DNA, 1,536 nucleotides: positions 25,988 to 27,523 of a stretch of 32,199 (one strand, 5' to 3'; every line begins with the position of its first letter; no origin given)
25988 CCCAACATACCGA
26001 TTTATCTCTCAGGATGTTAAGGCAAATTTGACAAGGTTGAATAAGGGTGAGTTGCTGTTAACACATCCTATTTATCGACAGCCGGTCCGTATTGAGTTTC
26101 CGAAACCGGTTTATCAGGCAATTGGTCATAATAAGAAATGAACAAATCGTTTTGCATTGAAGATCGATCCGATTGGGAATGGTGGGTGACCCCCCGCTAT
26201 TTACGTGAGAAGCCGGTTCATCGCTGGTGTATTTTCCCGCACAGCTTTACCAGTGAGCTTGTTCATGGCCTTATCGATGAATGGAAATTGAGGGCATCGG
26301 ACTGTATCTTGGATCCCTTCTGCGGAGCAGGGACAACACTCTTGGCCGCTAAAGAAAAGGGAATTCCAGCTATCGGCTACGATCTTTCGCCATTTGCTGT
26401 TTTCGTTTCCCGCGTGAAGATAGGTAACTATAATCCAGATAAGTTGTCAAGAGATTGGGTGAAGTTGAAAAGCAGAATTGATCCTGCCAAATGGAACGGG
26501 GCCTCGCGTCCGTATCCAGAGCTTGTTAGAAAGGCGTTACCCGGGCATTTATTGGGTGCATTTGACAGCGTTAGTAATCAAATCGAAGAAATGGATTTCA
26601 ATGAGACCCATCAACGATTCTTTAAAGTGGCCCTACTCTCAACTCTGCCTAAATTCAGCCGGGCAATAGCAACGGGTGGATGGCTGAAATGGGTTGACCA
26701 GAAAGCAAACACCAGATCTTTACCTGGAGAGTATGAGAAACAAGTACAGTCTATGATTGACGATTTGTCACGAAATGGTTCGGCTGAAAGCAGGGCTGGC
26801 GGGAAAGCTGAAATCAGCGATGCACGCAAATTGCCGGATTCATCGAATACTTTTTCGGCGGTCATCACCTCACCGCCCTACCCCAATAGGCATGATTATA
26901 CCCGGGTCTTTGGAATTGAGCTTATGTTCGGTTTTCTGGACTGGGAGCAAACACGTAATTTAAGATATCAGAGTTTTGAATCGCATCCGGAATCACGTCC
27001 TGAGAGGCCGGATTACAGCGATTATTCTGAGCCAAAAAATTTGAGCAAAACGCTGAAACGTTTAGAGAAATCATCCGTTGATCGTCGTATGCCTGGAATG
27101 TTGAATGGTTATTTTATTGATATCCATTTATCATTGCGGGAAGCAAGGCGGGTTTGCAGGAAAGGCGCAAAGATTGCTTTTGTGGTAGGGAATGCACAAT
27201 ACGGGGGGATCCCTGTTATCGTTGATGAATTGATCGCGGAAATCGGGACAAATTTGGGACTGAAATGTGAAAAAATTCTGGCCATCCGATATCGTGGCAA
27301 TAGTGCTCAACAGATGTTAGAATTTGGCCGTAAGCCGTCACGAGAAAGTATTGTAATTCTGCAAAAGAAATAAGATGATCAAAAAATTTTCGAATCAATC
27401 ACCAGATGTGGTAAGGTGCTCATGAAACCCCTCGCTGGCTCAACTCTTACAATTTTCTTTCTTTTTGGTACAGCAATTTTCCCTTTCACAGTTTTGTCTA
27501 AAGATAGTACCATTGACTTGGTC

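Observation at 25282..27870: A 2.6-kb foreign segment sits inside a phage zinc-ribbon gene, and deleting it between two AAAGACT copies restores one in-frame 123-aa ORF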

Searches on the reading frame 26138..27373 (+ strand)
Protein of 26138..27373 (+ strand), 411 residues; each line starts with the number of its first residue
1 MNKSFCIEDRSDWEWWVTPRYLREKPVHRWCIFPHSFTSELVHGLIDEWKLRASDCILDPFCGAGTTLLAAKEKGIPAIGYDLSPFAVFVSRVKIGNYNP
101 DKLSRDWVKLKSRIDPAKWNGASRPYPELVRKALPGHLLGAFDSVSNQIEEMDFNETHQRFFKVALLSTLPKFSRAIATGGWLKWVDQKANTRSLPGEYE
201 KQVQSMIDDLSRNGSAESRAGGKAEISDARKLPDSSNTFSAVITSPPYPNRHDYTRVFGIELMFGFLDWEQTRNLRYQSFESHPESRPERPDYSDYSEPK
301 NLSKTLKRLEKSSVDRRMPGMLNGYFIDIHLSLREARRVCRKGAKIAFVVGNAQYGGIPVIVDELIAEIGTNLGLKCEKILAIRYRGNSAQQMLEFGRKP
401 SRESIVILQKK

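Call 7: search_protein_families(library=pfam, proteins=[window:26138-27370:+], max_evalue=0.1)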
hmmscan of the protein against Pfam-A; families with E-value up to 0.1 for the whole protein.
window:26138-27370:+ (411 aa): 5 families
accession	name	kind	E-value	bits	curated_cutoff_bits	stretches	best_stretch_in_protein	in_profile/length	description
PF01555.25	N6_N4_Mtase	-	2e-10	41.4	26.7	1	31-86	160-214/221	DNA methylase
PF01170.24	UPF0020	-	3.6e-05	24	22.3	1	39-69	14-44/197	RMKL-like, methyltransferase domain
PF13649.12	Methyltransf_25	-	0.0045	18.1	27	0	57-95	1-41/97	Methyltransferase domain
PF02086.21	MethyltransfD12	-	0.012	15.8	22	1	53-108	20-74/253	D12 class N6 adenine-specific DNA methyltransferase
PF08241.18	Methyltransf_11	-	0.088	13.9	21.2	0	319-348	66-95/95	Methyltransferase domain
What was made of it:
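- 26138..27373 (+): Intact DNA methyltransferase (411 aa) with motif I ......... and motif IV TSPPY. Its ATG overlaps the ATPase stop (ATGA), and it has no Shine-Dalgarno sequence of its own. Pfam N6_N4_Mtase (call 7).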

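Call 8: search_protein_families(library=ncbifam, proteins=[window:26138-27370:+], max_evalue=0.1)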
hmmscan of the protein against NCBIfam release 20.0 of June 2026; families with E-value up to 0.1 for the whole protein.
window:26138-27370:+ (411 aa): 4 families
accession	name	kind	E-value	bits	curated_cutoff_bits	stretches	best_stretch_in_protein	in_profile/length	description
TIGR01177.1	TIGR01177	hypoth_equivalog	1.6e-08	34.2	316.55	1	20-101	149-230/330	TIGR01177 family methyltransferase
NF040721.1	Trm14_Arch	equivalog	0.013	14.6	280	0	39-71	177-209/370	tRNA (guanine(6)-N2)-methyltransferase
NF045667.1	MTase_DVU1556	equivalog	0.014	14.8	155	0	41-85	10-55/213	DVU_1556 family methyltransferase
NF050803.1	DnaMtaseCcrMCaul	equivalog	0.016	14.2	830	1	51-100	203-252/350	adenine-specific DNA-methyltransferase CcrM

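Call 9: find_encoding_contigs(protein=window:26138-27373:+, flank=10000, max_places=10)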
Protein window:26138-27373:+ (411 aa): 2 contigs read that carry it; 2 places shown.
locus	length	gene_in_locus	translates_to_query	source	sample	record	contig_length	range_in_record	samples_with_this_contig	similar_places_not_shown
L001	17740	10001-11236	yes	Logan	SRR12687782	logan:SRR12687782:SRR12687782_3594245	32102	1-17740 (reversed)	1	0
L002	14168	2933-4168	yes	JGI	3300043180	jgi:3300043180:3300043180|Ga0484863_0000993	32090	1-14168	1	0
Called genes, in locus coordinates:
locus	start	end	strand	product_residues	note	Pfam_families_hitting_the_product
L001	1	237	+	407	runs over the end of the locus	PF22768:SPP1_Dit (weak)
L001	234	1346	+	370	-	-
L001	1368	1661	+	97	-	-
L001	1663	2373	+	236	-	-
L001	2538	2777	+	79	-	PF12844:HTH_19 (weak), PF01381:HTH_3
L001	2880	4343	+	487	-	PF00176:SNF2-rel_dom, PF04851:ResIII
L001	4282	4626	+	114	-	-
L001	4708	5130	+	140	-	PF23984:DUF7307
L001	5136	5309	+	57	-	-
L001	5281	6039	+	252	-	PF23977:Pam3_Gp34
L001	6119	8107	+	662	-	PF09250:Prim-Pol, PF08706:D5_N, PF19263:DUF5906, PF03288:Pox_D5 (weak)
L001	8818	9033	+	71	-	PF12728:HTH_17 (weak)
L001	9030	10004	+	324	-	-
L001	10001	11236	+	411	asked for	PF01555:N6_N4_Mtase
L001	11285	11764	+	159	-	PF13369:Transglut_core2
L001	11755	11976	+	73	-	-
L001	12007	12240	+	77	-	-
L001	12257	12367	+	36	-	-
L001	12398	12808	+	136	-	-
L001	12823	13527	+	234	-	-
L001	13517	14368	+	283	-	-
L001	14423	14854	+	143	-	-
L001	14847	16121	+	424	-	PF03237:Terminase_6N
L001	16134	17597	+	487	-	-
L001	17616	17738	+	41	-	?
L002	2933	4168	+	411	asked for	PF01555:N6_N4_Mtase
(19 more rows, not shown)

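Call 15: find_related_loci(query=window:26138-27370:+, collection=genome_contigs, flank=8000)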
Query window:26138-27370:+ (411 aa) in genome_contigs; peptide patterns used: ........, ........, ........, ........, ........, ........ (x = any residue, [..] = any of these).
316 stretches matched a pattern; 13 encode a relative of the query (tblastn E <= 1e-3); 13 distinct loci.
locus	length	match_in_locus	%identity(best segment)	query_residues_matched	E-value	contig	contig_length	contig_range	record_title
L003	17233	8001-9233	91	1-411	0e+0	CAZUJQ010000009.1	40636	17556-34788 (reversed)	MAG TPA_asm: uncultured Planctomycetales bacterium isolate binchicken_co21_390 genome assembly, contig: NODE_277_length_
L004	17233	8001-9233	77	1-411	0e+0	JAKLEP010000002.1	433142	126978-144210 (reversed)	MAG: Candidatus Omnitrophota bacterium isolate RA.bin136 RA.bin136_2, whole genome shotgun sequence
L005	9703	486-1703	58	5-411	4e-166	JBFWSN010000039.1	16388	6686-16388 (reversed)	MAG: Dehalococcoidia bacterium isolate CA_2019_TPBF_24 NODE_15808_length_16388_cov_3.049566_TPBF, whole genome shotgun s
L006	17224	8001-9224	56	1-410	9e-155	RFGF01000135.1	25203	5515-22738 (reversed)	MAG: Nitrospirae bacterium isolate J017 k99_1640276, whole genome shotgun sequence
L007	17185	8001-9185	51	13-411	1e-141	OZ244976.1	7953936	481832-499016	MAG: Vicinamibacterales bacterium isolate 759df215-7f35-4b58-97f0-56a84cd7420d genome assembly, chromosome: 2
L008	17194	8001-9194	54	5-406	2e-136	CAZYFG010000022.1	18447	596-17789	MAG TPA_asm: uncultured Eubacteriales bacterium isolate SRP239243_co1_308 genome assembly, contig: NODE_4887_length_1844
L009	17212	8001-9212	48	5-410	4e-133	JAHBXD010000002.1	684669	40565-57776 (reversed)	MAG: Phycisphaeraceae bacterium isolate ACE_PLA15 PLA15_2, whole genome shotgun sequence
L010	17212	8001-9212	48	5-410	7e-131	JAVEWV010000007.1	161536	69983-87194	MAG: Phycisphaerales bacterium isolate BF4_154 NODE_202_length_161536_cov_6.003519_Biofilm4, whole genome shotgun sequen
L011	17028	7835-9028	49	13-411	2e-131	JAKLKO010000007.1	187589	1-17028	MAG: Phycisphaerae bacterium isolate MAG.52 MAG.52-NODE_7_length_187589_cov_7.095669, whole genome shotgun sequence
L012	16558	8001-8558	62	221-410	9e-75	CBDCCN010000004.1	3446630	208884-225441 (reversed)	MAG: Vicinamibacterales bacterium isolate 1d3aa380-3d16-43da-b993-60d5eb5b4b02 genome assembly, contig: contig_4, whole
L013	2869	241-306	86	254-275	4e-8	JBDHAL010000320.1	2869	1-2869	MAG: Gemmatimonadota bacterium isolate M3-44_Bin_235 M3-44_Bin_235_scaffold_244581, whole genome shotgun sequence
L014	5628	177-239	81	258-278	6e-7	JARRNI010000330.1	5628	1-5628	MAG: Pseudolabrys sp. isolate Spart_120_MAG scaffold_12226, whole genome shotgun sequence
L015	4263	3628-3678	88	260-276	2e-5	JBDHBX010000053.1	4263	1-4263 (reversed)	MAG: Gemmatimonadota bacterium isolate M8-12_Bin_273 M8-12_Bin_273_scaffold_100552, whole genome shotgun sequence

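Call 29: search_protein_families(library=padloc, proteins=[L003:1718-5116:+, L003:5116-6231:+, L003:6262-8001:+, L003:8001-9398:+, window:26138-27370:+, L004:9238-11100:+], max_evalue=0.001)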
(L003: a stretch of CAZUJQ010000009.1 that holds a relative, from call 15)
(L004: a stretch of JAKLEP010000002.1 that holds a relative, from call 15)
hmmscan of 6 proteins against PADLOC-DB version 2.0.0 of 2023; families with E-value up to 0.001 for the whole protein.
L003:1718-5116:+ (1133 aa): 39 families (the best 25 are shown)
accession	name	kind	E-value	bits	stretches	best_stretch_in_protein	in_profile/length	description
PDLC03630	REase_MTase_IIG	-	0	1196.7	2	18-778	13-770/1100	Type IIG restriction enzyme-methyltransferase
PDLC03580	REase_II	-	9.6e-297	985.3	2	10-765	10-779/1112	Type II restriction enzyme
PDLC03625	REase_MTase_IIG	-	4.7e-94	314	2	167-777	190-797/1109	Type IIG restriction enzyme-methyltransferase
PDLC03335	MTase_II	-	1.4e-19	68.2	1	361-489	63-182/607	Type II methyltransferase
PDLC03310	MTase_II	-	2.9e-19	67.2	1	902-1046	306-444/475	Type II methyltransferase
PDLC03338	MTase_II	-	2e-16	57.9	1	351-488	103-237/604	Type II methyltransferase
PDLC03348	MTase_II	-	6.6e-15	52.6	1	350-467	193-312/727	Type II methyltransferase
PDLC02529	PglX|PglXI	-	2.9e-11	39.8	1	381-490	203-320/1189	PglX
PDLC04134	mad2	-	8.9e-11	39.3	1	356-466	249-335/492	mads_2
PDLC03025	MTase_I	-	1.5e-10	38.4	1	355-466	138-241/569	Type I methyltransferase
PDLC03021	MTase_I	-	1.6e-10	38.4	1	351-466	136-247/491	Type I methyltransferase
PDLC03612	REase_MTase_IIG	-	5.5e-10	36.1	1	900-1127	1015-1244/1247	Type IIG restriction enzyme-methyltransferase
PDLC03248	MTase_II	-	9.7e-08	29.2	0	589-731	72-198/521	Type II methyltransferase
PDLC03604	REase_MTase_IIG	-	9.9e-08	28.5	0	378-430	358-415/1011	Type IIG restriction enzyme-methyltransferase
PDLC03601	REase_MTase_IIG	-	1.6e-07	27.5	1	405-466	461-528/1110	Type IIG restriction enzyme-methyltransferase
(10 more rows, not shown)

L003:5116-6231:+ (372 aa): 0 families

L003:6262-8001:+ (580 aa): 5 families
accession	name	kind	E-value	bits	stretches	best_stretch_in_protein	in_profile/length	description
PDLC04140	mad8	-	8.1e-13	46.6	1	400-566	140-298/314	mads_8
PDLC01055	HerA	-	1.3e-09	35.4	1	363-569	336-526/532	Type III coevolved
PDLC04106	HerA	-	1.2e-05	22.1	1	412-570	469-631/667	-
PDLC04105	HerA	-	0.00044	16.9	1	369-570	329-538/576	-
PDLC04102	HerA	-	0.00066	16.1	1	410-553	463-605/654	-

L003:8001-9398:+ (466 aa): 29 families (the best 25 are shown)
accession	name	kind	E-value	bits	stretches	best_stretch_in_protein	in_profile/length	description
PDLC03224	MTase_II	-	4.1e-60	202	1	24-410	64-480/481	Type II methyltransferase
PDLC03322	MTase_II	-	1.9e-23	81.1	1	24-379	33-404/446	Type II methyltransferase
PDLC03306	MTase_II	-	1.1e-20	72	1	27-387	30-401/422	Type II methyltransferase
PDLC03369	MTase_II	-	2.3e-16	57.7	2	27-94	114-181/532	Type II methyltransferase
PDLC03239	MTase_II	-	5.6e-16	56.3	1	35-265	73-311/442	Type II methyltransferase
PDLC03353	MTase_II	-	1.5e-15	55.5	2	32-84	188-239/260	Type II methyltransferase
PDLC03362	MTase_II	-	3.3e-15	53.9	2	196-378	221-403/438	Type II methyltransferase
PDLC03364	MTase_II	-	5e-15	53.4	1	24-98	29-103/380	Type II methyltransferase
PDLC03389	MTase_II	-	3.4e-13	47.1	2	229-386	269-429/445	Type II methyltransferase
PDLC03249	MTase_II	-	9.1e-13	45.9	1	39-110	116-195/541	Type II methyltransferase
PDLC03380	MTase_II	-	2.6e-10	38.1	1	35-103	39-106/393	Type II methyltransferase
PDLC03360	MTase_II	-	2e-09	35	1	25-111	34-122/441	Type II methyltransferase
PDLC03377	MTase_II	-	1.3e-08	31.8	1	36-94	104-162/504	Type II methyltransferase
PDLC04134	mad2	-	5.3e-08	30.1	1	38-101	275-339/492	mads_2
PDLC03387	MTase_II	-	5.4e-08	30.3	1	37-85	218-265/289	Type II methyltransferase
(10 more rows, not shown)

window:26138-27370:+ (411 aa): 33 families (the best 25 are shown)
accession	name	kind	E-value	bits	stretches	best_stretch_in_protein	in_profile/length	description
PDLC03224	MTase_II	-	1.2e-60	203.9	2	236-410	294-480/481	Type II methyltransferase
PDLC03322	MTase_II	-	2.3e-23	80.8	1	25-378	34-403/446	Type II methyltransferase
PDLC03306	MTase_II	-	3.5e-21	73.6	1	25-387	28-401/422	Type II methyltransferase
PDLC03239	MTase_II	-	5e-17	59.7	1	36-265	74-311/442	Type II methyltransferase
PDLC03364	MTase_II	-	2e-16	58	1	24-98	29-103/380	Type II methyltransferase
PDLC03369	MTase_II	-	1.2e-15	55.2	1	27-94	114-181/532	Type II methyltransferase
PDLC03362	MTase_II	-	5.3e-15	53.2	2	220-379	242-404/438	Type II methyltransferase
PDLC03389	MTase_II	-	6.8e-15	52.7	2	219-386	258-429/445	Type II methyltransferase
PDLC03353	MTase_II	-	2.5e-14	51.4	2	33-85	189-240/260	Type II methyltransferase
PDLC03249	MTase_II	-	1.6e-12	45.1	1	44-109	121-194/541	Type II methyltransferase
PDLC03380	MTase_II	-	2.1e-10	38.4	1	36-103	40-106/393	Type II methyltransferase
PDLC03360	MTase_II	-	6.2e-09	33.3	1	55-113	66-124/441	Type II methyltransferase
PDLC03377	MTase_II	-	8.7e-09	32.5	1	36-94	104-162/504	Type II methyltransferase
PDLC04134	mad2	-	9e-09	32.7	1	38-102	275-340/492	mads_2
PDLC03325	MTase_II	-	1.4e-08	31.9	1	51-97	89-135/426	Type II methyltransferase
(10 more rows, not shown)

L004:9238-11100:+ (621 aa): 8 families
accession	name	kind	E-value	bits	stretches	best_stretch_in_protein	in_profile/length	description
PDLC03877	NsnA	-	2.2e-79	265.5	1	171-551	18-382/385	-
PDLC04027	PD-T4-2_A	-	1.3e-51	173.8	1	208-458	43-286/363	-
PDLC04819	PDC-S02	-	7.5e-13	46.4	1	35-141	20-121/334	-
PDLC03418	REase_II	-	6.3e-10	36.7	1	215-371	30-162/372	Type II restriction enzyme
PDLC04815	PDC-S02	-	7.7e-08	30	1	34-120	17-107/346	-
PDLC04816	PDC-S02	-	1.2e-06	26.3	1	25-116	13-99/299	-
PDLC04806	PDC-S02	-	3.4e-05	21.3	1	37-120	20-108/324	-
PDLC04157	HEC-06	-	0.0007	16.3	0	206-276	12-86/558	-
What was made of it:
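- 26138..27373 (+): PADLOC MTase_II at 1e-60 (call 29).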
